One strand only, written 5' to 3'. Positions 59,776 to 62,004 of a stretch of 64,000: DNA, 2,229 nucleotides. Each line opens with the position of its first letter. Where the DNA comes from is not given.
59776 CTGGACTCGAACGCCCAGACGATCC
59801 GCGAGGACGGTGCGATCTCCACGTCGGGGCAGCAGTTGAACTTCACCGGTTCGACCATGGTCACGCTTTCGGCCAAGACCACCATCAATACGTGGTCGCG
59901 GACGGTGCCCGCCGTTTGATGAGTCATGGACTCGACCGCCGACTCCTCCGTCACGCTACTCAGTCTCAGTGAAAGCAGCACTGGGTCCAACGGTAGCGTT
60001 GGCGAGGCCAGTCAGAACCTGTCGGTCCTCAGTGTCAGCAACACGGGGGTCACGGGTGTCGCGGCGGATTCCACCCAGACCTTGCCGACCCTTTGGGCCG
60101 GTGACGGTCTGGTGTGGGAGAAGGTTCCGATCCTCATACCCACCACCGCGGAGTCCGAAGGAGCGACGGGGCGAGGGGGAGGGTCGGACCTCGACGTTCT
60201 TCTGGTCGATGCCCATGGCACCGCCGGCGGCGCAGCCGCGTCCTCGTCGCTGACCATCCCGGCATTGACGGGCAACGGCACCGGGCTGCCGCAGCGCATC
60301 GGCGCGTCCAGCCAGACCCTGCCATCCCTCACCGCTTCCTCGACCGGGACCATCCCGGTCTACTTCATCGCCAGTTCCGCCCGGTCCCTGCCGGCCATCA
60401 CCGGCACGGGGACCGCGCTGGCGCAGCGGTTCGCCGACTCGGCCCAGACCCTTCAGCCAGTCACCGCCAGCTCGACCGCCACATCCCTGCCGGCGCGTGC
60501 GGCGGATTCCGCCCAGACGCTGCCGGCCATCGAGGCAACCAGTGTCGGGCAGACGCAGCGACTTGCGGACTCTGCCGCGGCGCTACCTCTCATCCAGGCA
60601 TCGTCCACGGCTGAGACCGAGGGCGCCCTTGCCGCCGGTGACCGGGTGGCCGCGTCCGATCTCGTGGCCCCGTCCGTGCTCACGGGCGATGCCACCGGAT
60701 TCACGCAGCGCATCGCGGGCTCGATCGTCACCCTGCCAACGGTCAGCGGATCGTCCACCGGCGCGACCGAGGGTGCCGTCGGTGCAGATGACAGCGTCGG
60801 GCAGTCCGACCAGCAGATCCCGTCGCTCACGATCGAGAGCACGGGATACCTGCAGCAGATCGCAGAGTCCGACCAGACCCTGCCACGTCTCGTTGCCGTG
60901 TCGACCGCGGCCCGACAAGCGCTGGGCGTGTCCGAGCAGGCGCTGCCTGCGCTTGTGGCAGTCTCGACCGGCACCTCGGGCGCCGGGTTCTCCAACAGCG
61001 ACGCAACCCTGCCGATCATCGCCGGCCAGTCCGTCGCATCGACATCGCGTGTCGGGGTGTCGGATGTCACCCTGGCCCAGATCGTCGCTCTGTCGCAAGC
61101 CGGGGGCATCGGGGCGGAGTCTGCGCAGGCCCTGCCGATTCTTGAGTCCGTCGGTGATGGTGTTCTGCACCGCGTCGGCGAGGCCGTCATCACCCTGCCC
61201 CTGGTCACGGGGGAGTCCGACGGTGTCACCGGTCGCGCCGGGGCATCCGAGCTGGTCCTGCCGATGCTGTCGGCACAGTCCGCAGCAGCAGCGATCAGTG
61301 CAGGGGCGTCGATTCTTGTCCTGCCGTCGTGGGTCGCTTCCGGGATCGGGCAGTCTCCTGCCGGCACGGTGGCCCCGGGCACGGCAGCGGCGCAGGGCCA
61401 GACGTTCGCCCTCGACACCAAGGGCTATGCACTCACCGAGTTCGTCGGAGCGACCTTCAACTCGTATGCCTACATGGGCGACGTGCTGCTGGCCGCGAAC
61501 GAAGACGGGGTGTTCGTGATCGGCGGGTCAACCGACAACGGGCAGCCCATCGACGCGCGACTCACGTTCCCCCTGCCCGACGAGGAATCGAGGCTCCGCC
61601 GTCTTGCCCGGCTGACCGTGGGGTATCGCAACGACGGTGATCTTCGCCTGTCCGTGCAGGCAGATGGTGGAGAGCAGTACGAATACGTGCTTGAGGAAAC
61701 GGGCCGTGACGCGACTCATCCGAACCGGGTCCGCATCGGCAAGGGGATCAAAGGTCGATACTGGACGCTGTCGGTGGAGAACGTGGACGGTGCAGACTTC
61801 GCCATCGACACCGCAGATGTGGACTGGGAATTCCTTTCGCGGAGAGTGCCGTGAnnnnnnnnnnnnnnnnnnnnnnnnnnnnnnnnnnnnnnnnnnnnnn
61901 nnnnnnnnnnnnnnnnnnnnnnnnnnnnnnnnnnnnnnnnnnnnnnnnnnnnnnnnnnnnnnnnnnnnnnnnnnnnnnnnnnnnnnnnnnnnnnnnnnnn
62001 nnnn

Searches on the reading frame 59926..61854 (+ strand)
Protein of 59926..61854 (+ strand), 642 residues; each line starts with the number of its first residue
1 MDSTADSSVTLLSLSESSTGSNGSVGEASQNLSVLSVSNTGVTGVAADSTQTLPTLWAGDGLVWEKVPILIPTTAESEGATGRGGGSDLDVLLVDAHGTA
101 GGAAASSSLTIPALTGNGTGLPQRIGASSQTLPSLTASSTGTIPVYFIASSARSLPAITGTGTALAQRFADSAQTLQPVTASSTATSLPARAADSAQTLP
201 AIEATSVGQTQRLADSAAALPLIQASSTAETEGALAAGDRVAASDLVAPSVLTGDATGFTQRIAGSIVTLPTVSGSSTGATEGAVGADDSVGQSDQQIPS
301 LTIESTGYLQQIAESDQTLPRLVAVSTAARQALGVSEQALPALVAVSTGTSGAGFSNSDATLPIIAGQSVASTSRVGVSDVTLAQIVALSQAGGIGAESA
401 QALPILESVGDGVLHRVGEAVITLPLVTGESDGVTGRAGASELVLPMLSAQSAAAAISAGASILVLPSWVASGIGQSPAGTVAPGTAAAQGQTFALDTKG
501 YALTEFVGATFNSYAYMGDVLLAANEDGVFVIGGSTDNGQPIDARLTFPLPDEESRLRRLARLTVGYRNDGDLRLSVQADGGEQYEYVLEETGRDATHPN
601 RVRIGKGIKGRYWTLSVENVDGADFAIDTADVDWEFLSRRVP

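Call 11: search_protein_families(library=phrogs, proteins=[window:59926-61854:+])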
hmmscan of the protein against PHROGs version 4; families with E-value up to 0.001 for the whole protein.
window:59926-61854:+ (642 aa): 2 families
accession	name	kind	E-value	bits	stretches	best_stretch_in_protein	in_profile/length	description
phrog_26502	-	head and packaging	2.2e-17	63.8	1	477-641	453-616/620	virion structural protein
phrog_12240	-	unknown function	1.6e-05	25.6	1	490-641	234-387/387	-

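Call 111: find_encoding_contigs(protein=window:59926-61854:+, flank=10000, max_places=4)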
Protein window:59926-61854:+ (642 aa): 1 contig read that carries it; 1 place shown.
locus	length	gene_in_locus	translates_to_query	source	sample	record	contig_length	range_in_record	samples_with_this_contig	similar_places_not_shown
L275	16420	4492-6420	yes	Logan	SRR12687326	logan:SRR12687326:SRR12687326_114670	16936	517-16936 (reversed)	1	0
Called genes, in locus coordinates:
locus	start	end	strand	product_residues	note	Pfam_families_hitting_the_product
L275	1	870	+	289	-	?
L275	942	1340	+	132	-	-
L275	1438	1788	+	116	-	-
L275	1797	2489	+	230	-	PF24175:SU10_adaptor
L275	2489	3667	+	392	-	-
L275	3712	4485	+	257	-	-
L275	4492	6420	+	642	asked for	-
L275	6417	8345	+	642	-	-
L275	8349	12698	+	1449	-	-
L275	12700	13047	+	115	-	-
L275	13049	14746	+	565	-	-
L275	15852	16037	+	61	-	-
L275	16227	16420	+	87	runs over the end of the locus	-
